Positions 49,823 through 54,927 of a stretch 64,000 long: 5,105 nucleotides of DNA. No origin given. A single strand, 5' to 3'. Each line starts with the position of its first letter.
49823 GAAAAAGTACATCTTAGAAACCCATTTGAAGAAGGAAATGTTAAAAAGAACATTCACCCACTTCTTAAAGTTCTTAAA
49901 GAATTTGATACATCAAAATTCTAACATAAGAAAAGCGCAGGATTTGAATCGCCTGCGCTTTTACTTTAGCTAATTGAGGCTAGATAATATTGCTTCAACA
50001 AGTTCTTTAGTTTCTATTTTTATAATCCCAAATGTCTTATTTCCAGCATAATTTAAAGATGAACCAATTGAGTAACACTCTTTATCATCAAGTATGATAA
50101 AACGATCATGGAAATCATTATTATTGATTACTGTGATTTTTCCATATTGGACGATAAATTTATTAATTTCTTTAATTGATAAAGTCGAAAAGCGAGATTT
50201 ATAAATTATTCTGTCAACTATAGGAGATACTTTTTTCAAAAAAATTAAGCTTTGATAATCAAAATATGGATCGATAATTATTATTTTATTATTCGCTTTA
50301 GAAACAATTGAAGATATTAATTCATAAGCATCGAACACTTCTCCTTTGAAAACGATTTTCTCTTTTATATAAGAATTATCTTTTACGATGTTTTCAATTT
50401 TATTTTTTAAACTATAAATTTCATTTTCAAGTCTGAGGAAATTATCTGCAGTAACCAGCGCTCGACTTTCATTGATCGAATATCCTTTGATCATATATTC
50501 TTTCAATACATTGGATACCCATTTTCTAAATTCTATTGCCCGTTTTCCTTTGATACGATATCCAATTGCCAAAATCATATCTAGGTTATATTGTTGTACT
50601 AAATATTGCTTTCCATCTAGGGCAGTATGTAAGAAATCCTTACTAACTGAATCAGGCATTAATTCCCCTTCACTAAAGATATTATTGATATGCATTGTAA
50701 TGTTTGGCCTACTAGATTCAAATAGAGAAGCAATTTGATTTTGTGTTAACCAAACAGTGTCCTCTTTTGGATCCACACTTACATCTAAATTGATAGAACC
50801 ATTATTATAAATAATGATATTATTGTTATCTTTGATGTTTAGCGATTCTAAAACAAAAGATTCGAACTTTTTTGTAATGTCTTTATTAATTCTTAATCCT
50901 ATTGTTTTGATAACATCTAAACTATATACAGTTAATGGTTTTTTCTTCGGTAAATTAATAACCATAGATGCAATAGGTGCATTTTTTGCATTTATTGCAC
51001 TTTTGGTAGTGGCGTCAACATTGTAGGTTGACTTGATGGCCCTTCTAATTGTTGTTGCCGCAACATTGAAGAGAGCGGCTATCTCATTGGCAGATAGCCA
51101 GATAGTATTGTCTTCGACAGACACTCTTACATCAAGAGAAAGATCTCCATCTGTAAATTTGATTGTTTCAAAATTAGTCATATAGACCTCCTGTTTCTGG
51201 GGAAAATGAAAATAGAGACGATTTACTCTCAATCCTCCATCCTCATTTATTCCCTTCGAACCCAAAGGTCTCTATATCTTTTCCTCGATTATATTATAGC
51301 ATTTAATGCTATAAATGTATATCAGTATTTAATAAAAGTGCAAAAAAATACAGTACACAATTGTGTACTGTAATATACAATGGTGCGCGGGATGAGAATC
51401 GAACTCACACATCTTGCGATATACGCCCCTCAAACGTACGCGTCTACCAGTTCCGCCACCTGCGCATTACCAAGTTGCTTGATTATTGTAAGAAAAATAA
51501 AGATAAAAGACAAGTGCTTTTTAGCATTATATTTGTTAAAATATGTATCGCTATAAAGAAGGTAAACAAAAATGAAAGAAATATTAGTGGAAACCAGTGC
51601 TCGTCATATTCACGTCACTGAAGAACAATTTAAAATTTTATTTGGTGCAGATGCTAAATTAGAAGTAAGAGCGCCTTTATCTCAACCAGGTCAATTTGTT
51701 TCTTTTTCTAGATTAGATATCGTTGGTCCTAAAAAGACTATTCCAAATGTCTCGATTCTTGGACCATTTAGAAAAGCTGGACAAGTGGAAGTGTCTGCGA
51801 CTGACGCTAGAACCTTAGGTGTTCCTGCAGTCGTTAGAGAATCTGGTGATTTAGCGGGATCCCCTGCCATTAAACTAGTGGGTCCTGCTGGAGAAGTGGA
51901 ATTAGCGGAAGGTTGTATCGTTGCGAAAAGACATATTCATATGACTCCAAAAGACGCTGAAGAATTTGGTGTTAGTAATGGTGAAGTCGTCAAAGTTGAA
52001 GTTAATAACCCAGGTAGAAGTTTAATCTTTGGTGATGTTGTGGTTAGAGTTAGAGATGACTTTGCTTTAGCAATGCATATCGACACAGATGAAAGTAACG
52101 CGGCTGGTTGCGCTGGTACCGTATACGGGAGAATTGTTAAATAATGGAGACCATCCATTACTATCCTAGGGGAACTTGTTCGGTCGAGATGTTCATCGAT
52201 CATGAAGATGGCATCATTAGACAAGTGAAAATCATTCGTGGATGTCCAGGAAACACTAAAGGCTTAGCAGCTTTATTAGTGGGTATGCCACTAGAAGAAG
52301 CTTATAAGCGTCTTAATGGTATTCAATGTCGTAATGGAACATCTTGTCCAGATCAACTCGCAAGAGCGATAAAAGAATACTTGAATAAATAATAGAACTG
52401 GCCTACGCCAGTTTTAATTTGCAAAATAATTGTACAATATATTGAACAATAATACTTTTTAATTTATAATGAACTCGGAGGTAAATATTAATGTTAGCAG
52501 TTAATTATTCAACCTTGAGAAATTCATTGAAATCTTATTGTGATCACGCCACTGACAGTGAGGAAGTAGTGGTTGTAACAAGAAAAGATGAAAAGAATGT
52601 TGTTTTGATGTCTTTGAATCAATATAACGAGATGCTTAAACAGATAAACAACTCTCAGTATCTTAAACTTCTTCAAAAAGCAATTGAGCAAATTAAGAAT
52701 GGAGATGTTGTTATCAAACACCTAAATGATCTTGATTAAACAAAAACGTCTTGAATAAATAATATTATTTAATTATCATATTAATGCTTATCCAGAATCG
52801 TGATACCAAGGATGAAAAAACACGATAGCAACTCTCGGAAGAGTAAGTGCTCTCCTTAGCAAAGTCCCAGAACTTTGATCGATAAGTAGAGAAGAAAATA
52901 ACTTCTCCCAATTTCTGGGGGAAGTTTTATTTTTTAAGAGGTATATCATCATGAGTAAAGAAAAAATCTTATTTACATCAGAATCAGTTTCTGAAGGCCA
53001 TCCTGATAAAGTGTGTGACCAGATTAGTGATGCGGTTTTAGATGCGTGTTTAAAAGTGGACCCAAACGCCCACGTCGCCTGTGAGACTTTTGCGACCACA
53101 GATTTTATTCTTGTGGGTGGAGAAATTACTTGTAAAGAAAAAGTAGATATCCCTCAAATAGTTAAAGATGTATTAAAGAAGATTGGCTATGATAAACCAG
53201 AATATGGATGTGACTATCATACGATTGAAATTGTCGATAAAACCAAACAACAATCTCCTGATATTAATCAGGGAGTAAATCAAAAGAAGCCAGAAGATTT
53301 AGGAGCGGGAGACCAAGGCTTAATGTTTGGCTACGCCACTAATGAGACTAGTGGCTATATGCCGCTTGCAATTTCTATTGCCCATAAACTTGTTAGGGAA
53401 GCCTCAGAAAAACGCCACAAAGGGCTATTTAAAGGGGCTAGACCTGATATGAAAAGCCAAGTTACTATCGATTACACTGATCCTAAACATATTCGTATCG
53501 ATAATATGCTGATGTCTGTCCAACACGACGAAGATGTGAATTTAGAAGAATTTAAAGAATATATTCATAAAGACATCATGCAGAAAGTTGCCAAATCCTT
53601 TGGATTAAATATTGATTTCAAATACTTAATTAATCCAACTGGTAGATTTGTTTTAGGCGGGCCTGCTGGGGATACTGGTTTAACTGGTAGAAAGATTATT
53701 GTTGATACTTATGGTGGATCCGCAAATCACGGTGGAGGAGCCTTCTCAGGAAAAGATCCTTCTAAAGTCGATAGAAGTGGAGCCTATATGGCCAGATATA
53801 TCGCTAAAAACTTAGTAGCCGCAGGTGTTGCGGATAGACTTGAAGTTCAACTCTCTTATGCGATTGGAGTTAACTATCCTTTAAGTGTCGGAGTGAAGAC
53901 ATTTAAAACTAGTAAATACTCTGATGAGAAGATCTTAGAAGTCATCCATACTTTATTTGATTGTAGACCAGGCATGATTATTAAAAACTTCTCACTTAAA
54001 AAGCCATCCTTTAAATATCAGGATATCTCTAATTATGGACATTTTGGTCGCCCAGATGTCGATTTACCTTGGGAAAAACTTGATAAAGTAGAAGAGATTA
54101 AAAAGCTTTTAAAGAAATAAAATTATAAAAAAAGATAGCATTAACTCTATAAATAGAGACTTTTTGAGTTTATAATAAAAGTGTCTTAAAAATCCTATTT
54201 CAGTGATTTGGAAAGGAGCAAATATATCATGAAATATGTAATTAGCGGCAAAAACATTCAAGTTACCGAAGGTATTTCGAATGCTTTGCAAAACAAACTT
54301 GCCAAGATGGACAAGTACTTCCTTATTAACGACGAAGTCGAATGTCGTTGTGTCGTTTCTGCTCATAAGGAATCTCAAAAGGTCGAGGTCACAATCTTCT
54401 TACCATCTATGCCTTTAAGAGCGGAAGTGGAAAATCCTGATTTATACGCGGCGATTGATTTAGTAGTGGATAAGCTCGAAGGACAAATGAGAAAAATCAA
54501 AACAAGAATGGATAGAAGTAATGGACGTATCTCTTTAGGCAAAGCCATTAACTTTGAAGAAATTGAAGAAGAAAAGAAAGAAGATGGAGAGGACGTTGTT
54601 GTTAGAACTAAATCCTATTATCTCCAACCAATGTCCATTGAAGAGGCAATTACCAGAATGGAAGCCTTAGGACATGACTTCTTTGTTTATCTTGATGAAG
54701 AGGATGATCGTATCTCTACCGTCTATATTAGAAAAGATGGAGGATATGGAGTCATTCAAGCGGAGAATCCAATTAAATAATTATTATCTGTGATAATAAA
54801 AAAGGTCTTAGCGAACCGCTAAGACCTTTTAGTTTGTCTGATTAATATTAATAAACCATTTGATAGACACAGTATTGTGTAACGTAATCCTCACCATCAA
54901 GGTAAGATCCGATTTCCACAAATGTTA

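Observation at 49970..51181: RhuM-family protein fused to a PLD-like (HKD-variant) C-terminal domain, wedged between a terminator and the 3' end of tRNA-Leu(GAG)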

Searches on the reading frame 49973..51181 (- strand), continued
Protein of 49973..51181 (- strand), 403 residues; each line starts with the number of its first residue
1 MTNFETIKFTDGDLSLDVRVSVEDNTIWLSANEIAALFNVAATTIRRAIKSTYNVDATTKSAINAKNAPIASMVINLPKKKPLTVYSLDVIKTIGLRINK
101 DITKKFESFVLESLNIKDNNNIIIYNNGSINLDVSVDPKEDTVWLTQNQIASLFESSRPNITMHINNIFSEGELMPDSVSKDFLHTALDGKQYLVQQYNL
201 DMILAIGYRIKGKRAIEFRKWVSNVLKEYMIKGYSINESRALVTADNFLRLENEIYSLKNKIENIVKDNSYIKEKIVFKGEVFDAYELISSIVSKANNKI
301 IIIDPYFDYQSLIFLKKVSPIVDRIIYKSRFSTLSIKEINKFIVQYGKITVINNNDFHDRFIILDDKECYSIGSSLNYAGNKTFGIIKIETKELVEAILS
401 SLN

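Call 89: fold_search(model_id=the predicted structure, library=viral)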
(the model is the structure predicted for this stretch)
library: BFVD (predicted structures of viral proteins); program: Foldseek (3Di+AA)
matches with E <= 10: 1019; with E <= 0.001: 36
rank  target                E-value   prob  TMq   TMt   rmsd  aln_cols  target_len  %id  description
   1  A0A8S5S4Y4            8.1e-08  1.00  0.19  0.15  34.0       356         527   11  Repressor domain protein [Myoviridae sp. cthAo37]
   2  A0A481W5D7            1.4e-07  1.00  0.21  0.22  22.1       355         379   11  Antirepressor protein C-terminal domain-containing protein [Fusobacterium phage Fnu1]
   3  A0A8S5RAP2            3.2e-06  1.00  0.20  0.21  23.6       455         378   10  KilA protein [virus sp. ctuZj11]
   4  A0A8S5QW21            7.5e-06  1.00  0.16  0.19  19.3       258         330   11  Regulatory protein [Siphoviridae sp. cthIt11]
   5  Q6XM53                7.9e-06  0.99  0.18  0.18  29.6       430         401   11  FirrV-1-A34 [Feldmannia irregularis virus a]
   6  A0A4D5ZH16            1.1e-05  1.00  0.25  0.42   4.5       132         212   24  (no name in the UniProt tables at hand)
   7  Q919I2                1.2e-05  1.00  0.26  0.24  12.8       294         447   12  CUN095 putative bro protein, similar to AcMNPV ORF2 [Culex nigripalpus nucleopolyhedrovirus (isolate Florida/1997)]
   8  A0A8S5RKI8            1.2e-05  1.00  0.20  0.22  20.0       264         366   15  Regulatory protein [virus sp. ct6GG30]
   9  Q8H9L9                1.3e-05  1.00  0.20  0.26  24.4       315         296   14  ORF48 [Vibrio phage VHML]
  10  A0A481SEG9            1.5e-05  1.00  0.19  0.19  18.8       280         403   13  Uncharacterized protein [Phthorimaea operculella granulovirus]
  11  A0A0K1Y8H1            2.5e-05  1.00  0.23  0.19  22.6       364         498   13  (no name in the UniProt tables at hand)
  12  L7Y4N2                3.3e-05  1.00  0.19  0.16  25.2       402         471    7  Uncharacterized protein [Megavirus lba]
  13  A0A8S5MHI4            5.8e-05  1.00  0.21  0.57   9.1       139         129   16  BRO family protein [Siphoviridae sp. ctvyM23]
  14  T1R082                7.2e-05  1.00  0.17  0.12  24.7       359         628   10  BRO-B [Chrysodeixis chalcites nucleopolyhedrovirus]
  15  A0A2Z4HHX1            7.6e-05  1.00  0.20  0.27  19.4       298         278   11  Bro-1 [Hyposidra talaca nucleopolyhedrovirus]
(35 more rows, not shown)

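Call 90: search_protein_families(library=padloc, proteins=[L094:5953-6780:+], max_evalue=0.001)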
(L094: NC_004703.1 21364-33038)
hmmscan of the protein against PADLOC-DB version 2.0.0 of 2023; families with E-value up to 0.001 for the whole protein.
L094:5953-6780:+ (276 aa): 39 families (the best 25 are shown)
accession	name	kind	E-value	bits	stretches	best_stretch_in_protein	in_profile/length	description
PDLC04879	PDC-S05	-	5.3e-133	440.8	1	2-274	3-282/285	-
PDLC04854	PDC-S05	-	7.8e-54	180.5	1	1-134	1-138/212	-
PDLC04869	PDC-S05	-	3.8e-53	178.7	1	112-270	127-292/306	-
PDLC04965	PDC-S23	-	1.7e-51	173.6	1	1-131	1-140/327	-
PDLC04858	PDC-S05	-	5e-51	170.1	1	1-127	1-129/138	-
PDLC04872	PDC-S05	-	3.3e-50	167.8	1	3-135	4-140/152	-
PDLC04964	PDC-S23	-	1.5e-49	167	1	1-131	1-135/331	-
PDLC04876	PDC-S05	-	4e-49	164.7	1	2-130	6-138/174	-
PDLC04963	PDC-S23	-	1.1e-48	164.3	1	5-133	3-130/312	-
PDLC04853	PDC-S05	-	4.1e-47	159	1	2-128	4-134/336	-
PDLC04851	PDC-S05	-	5.2e-46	155.3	1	3-172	9-180/342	-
PDLC04852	PDC-S05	-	6.7e-44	148.2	1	2-126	9-137/346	-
PDLC04870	PDC-S05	-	1.1e-43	147.1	1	3-129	8-135/214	-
PDLC04868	PDC-S05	-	1.6e-41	140.5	1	4-126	6-132/335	-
PDLC04874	PDC-S05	-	2.7e-41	138.9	1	5-124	7-124/165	-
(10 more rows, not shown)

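Call 91: search_protein_families(library=phrogs, proteins=[window:49973-51181:-], max_evalue=0.001)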
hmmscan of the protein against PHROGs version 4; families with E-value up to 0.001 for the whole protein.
window:49973-51181:- (403 aa): 2 families
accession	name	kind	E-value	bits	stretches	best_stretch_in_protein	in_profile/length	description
phrog_5060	-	transcription regulation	4.2e-09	37.7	1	16-115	15-110/224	anti-repressor Ant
phrog_32138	-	DNA, RNA and nucleotide metabolism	0.00047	21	0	30-59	20-48/54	DNA binding protein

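Call 95: get_annotated_region(hit=H41, flank=6000)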
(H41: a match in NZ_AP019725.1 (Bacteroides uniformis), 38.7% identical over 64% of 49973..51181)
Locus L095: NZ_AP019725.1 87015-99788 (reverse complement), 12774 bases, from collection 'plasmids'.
description: Bacteroides uniformis strain NBRC 113350 plasmid pBUN1, complete sequence
organism: Bacteroides uniformis (NCBI taxid 820)
taxonomy: Bacteria; Bacteroidota; Bacteroidia; Bacteroidales; Bacteroidaceae; Bacteroides; Bacteroides uniformis
host: -; source: Homo sapiens; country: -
typing (MOB-suite, as given by PLSDB): mobilizable; relaxase MOBV
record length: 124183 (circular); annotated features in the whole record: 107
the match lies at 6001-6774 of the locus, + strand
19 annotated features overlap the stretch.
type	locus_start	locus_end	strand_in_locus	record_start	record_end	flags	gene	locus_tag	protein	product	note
CDS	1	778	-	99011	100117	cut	-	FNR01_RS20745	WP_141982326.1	site-specific integrase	GO:0015074 - DNA integration [Evidence IEA]; GO:0006310 - DNA recombination [Evidence IEA]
CDS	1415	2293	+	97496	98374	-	-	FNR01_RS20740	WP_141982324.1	ParA family protein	-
CDS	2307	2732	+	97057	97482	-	-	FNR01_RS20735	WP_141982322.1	hypothetical protein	-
CDS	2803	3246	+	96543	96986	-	-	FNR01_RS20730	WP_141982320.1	DUF3791 domain-containing protein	-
CDS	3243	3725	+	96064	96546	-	-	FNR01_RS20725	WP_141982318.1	DUF3990 domain-containing protein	-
CDS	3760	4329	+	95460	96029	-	-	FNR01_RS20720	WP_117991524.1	ORF6N domain-containing protein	-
CDS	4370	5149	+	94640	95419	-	-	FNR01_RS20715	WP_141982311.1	Fic family protein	-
CDS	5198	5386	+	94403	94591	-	-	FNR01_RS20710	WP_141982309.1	hypothetical protein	-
CDS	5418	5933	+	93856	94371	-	-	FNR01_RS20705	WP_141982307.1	hypothetical protein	-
CDS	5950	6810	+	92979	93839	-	rhuM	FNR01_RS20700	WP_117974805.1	RhuM family protein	-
CDS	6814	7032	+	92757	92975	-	-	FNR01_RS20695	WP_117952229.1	helix-turn-helix transcriptional regulator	-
CDS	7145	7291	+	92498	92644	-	-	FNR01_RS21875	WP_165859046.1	hypothetical protein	-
CDS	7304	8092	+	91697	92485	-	-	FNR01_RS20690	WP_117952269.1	Fic family protein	-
CDS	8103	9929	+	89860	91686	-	-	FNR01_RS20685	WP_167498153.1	fimbrillin family protein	-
CDS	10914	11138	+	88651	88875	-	-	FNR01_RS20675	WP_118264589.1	hypothetical protein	-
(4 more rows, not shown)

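Call 96: get_annotated_region(hit=H43, flank=6000)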
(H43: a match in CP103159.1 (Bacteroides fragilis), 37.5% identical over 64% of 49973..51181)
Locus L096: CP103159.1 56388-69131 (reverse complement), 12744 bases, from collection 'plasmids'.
description: Bacteroides fragilis strain BFG-481 plasmid unnamed1, complete sequence
organism: Bacteroides fragilis (NCBI taxid 817)
taxonomy: Bacteria; Bacteroidota; Bacteroidia; Bacteroidales; Bacteroidaceae; Bacteroides; Bacteroides fragilis
host: -; source: Homo sapiens,cell culture; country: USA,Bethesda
typing (MOB-suite, as given by PLSDB): non-mobilizable
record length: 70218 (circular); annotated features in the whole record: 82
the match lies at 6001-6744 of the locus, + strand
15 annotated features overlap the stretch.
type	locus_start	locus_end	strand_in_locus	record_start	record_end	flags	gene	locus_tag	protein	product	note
CDS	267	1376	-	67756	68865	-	-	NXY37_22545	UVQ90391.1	helix-turn-helix domain-containing protein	-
CDS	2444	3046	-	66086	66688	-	-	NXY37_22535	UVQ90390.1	DUF6088 family protein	-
CDS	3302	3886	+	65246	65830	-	-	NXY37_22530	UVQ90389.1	recombinase family protein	-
CDS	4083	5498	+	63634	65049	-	-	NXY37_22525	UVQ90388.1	Fic family protein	-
CDS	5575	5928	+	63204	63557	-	-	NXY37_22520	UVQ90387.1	hypothetical protein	-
CDS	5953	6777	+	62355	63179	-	-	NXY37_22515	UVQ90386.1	virulence RhuM family protein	-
CDS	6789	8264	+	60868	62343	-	-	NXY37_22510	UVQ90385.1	ATP-dependent helicase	-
CDS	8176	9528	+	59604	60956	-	-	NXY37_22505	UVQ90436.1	exonuclease domain-containing protein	-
CDS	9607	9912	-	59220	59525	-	-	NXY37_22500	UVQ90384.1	helix-turn-helix transcriptional regulator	-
CDS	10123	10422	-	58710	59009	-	-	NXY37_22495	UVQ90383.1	hypothetical protein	-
CDS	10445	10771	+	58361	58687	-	-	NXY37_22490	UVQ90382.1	molybdenum ABC transporter ATP-binding protein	-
CDS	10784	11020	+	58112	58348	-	-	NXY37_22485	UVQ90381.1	hypothetical protein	-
CDS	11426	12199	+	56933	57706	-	-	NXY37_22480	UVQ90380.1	IS5 family transposase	-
CDS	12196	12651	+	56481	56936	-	-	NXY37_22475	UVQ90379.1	hypothetical protein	-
CDS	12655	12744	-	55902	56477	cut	-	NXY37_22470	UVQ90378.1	hypothetical protein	-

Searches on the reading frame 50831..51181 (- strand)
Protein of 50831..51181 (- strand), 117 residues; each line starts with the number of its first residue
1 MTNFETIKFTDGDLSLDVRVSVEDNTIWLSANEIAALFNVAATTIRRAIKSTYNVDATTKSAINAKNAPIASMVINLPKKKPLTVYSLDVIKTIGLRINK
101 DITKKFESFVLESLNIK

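Call 85: search_protein_families(library=pfam, proteins=[window:50831-51181:-], max_evalue=0.01)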
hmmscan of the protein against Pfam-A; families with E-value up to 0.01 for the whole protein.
window:50831-51181:- (117 aa): 1 family
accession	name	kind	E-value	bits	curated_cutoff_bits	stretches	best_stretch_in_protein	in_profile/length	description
PF08220.18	HTH_DeoR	-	0.0097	16.1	21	0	29-49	15-35/57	DeoR-like helix-turn-helix domain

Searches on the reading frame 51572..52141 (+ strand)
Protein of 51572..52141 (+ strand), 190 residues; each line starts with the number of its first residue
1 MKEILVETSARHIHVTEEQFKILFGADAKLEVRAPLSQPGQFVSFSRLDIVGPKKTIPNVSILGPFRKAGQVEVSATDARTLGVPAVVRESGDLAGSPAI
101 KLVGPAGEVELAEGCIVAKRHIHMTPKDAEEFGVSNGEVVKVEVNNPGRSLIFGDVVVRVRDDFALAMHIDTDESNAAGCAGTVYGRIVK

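Call 85: search_protein_families(library=pfam, proteins=[window:51572-52141:+], max_evalue=0.01)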
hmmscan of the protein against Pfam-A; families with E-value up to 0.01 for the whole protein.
window:51572-52141:+ (190 aa): 3 families
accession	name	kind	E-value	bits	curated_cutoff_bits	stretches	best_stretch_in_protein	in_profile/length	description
PF06130.18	PTAC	-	1.9e-75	253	25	1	6-180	2-175/176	Phosphate propanoyltransferase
PF01568.27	Molydop_binding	-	0.0048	17.4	26.8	0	121-143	31-53/110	Molydopterin dinucleotide binding domain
PF21645.3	FakA-like_M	-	0.0069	16.6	24.9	0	153-189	30-66/80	Fatty acid kinase subunit A-like, middle domain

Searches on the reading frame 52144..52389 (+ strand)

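Call 85: search_protein_families(library=pfam, proteins=[window:52144-52389:+], max_evalue=0.01)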
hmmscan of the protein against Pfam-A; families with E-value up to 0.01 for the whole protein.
window:52144-52389:+ (82 aa): 1 family
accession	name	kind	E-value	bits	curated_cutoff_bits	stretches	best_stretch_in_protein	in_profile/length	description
PF12637.14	TSCPD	-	5.5e-23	81.5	22.8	1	6-80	3-88/88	TSCPD domain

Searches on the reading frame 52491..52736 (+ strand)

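Call 85: search_protein_families(library=pfam, proteins=[window:52491-52736:+], max_evalue=0.01)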
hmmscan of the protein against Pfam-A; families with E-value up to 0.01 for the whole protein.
window:52491-52736:+ (82 aa): 1 family
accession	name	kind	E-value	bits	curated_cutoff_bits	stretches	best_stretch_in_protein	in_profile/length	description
PF02604.26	PhdYeFM_antitox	-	2.3e-12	47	29.8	1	1-63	1-62/74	Antitoxin Phd_YefM, type II toxin-antitoxin system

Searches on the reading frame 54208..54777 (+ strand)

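Call 85: search_protein_families(library=pfam, proteins=[window:54208-54777:+], max_evalue=0.01)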
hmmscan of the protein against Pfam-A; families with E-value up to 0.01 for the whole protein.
window:54208-54777:+ (190 aa): 2 families
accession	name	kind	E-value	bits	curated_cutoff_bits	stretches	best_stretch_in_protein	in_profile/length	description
PF02482.25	Ribosomal_S30AE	-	1.3e-23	83.9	23.7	1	11-101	2-87/88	Sigma 54 modulation protein / S30EA ribosomal protein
PF16321.10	Ribosom_S30AE_C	-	2.3e-22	78.9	25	1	128-182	3-57/57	Sigma 54 modulation/S30EA ribosomal protein C terminus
